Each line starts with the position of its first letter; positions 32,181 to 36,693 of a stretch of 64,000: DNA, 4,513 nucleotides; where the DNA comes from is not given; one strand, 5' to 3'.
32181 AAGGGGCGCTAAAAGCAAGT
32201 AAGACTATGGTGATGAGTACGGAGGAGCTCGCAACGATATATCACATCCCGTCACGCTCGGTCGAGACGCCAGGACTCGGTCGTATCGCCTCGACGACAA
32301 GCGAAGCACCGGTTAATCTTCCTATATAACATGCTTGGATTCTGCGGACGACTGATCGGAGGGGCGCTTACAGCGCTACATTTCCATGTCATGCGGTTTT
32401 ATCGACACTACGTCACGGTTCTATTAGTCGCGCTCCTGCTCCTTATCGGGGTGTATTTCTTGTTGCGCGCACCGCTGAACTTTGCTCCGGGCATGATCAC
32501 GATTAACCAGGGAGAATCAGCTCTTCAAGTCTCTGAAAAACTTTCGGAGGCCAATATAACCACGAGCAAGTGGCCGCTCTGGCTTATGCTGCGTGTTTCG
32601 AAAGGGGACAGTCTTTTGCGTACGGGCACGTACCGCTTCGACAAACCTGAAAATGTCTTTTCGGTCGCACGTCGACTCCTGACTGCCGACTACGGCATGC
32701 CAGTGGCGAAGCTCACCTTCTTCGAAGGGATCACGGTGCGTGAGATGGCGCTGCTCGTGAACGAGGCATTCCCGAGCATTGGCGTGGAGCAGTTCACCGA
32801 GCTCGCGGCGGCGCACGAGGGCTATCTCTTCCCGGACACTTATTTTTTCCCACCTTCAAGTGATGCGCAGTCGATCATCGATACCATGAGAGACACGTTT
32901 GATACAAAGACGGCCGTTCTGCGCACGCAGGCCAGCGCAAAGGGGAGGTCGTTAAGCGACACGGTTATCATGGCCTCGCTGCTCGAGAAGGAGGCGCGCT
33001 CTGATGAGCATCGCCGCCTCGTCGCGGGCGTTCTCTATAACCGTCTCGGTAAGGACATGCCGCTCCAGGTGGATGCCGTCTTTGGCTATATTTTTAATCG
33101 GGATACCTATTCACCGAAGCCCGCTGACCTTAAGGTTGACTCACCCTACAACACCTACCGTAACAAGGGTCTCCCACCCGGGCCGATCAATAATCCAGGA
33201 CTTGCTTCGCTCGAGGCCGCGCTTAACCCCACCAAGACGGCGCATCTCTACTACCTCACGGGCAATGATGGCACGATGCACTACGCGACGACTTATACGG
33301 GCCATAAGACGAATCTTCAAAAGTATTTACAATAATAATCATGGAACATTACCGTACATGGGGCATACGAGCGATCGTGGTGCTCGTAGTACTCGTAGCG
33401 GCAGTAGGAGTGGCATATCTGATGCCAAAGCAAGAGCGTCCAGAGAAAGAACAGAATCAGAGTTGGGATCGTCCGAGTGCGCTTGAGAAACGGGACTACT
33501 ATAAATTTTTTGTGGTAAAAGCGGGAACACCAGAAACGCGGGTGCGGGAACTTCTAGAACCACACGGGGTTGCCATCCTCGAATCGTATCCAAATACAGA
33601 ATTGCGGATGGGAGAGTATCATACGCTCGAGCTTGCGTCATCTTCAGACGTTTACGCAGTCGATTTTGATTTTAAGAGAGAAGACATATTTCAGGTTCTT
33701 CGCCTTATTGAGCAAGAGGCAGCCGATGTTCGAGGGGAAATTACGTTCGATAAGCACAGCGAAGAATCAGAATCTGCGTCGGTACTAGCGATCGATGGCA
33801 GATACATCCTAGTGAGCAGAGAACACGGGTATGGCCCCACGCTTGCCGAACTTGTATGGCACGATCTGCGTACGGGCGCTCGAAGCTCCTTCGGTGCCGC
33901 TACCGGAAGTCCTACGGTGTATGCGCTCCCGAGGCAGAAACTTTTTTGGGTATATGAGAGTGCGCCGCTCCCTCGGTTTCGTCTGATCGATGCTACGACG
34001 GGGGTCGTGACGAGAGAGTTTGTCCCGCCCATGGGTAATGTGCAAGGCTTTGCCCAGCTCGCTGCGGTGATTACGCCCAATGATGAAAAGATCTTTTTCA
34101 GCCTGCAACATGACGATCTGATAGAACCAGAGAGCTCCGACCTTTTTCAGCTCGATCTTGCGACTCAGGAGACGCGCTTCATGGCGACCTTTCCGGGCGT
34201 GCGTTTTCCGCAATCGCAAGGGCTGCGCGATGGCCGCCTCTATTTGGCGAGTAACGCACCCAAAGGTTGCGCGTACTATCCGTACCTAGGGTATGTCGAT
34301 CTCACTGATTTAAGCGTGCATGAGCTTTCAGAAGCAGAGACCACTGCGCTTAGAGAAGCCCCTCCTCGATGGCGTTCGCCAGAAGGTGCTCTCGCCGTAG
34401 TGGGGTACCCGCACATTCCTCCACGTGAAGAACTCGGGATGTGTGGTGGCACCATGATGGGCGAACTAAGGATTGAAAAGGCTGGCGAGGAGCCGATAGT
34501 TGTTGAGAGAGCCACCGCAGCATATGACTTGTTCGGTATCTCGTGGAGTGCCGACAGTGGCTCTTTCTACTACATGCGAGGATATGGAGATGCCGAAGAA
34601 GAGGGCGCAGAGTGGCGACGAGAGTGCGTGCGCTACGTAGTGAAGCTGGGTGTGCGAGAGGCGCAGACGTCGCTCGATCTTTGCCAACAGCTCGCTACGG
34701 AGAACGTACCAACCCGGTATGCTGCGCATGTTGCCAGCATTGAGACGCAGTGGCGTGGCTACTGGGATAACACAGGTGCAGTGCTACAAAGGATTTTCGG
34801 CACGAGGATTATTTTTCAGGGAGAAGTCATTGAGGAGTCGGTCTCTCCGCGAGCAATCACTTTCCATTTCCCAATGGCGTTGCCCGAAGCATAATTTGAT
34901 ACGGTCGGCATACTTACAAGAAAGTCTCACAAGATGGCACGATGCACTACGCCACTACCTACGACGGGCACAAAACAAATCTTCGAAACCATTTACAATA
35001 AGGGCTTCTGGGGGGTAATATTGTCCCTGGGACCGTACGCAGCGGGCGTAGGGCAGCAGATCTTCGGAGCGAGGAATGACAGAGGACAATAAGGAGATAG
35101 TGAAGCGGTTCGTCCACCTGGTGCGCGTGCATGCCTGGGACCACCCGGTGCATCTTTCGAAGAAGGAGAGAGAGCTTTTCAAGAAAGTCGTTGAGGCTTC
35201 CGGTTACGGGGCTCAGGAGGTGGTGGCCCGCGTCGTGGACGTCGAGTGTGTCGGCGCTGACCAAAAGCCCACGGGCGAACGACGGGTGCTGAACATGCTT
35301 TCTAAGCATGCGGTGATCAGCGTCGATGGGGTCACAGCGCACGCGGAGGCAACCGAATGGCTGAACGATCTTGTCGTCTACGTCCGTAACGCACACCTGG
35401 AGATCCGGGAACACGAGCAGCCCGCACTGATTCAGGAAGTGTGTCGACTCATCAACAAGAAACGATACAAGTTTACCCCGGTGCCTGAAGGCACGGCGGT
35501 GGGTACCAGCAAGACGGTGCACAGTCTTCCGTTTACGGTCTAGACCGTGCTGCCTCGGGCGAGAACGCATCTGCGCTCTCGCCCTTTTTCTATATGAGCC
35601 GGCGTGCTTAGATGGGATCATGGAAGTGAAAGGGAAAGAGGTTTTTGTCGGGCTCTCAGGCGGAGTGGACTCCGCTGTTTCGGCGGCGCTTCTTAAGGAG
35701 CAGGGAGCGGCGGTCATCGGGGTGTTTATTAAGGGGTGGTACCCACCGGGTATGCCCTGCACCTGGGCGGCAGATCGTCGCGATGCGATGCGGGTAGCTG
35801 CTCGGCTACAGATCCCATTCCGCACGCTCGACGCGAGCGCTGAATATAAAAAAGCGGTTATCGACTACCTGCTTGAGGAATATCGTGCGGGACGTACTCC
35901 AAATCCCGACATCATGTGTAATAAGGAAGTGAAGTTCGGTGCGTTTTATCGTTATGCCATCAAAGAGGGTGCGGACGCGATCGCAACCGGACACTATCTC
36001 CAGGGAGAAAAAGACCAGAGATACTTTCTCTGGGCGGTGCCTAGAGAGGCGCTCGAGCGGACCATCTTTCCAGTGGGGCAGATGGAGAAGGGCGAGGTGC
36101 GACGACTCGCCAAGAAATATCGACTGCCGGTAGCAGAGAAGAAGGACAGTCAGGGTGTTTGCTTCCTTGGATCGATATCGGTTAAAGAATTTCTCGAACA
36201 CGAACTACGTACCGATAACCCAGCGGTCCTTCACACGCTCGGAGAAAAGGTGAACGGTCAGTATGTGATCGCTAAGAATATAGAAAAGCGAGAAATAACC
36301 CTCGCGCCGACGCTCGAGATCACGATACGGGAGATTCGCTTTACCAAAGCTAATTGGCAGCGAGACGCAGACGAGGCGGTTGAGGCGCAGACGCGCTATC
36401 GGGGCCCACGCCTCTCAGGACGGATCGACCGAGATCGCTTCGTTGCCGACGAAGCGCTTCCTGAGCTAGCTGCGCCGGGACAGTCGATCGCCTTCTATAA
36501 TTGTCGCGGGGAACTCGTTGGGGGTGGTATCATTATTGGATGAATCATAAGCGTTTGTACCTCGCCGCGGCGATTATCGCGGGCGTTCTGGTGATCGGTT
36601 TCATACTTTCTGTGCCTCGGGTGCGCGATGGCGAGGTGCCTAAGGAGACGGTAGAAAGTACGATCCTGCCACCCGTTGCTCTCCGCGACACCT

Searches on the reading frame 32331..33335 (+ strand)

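Call 18: search_protein_families(library=pfam, proteins=[window:32331-33335:+], max_evalue=0.001)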
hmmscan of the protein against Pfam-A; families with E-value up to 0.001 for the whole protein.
window:32331-33335:+ (334 aa): 1 family
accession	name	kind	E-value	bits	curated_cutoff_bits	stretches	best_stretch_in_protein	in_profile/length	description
PF02618.21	YceG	-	7.3e-72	242.6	32.4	1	56-331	1-275/275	YceG-like family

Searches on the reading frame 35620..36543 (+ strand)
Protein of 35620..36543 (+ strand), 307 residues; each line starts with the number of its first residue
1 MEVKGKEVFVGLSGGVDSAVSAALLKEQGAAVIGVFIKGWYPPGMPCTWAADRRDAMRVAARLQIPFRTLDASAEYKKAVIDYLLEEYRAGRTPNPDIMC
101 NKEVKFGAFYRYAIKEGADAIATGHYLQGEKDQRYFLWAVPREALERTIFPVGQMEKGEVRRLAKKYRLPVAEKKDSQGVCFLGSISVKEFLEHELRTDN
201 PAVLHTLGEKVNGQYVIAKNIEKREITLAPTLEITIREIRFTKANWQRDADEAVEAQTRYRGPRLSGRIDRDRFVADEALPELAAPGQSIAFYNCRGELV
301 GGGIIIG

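Call 18: search_protein_families(library=pfam, proteins=[window:35620-36543:+], max_evalue=0.001)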
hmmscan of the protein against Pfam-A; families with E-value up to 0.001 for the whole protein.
window:35620-36543:+ (307 aa): 4 families
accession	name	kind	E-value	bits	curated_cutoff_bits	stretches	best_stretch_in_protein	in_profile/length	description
PF03054.22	tRNA_Me_trans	-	1.2e-63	214.9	20.6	1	7-184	2-201/202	tRNA methyl transferase HUP domain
PF02540.23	NAD_synthase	-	1.7e-06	27.8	21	1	5-167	18-166/242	NAD synthase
PF00733.27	Asn_synthase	-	0.00027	21.1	21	1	7-140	19-152/354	Asparagine synthase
PF20258.4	tRNA_Me_trans_C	-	0.0005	20.8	20.6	0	237-305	2-77/77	Aminomethyltransferase beta-barrel domain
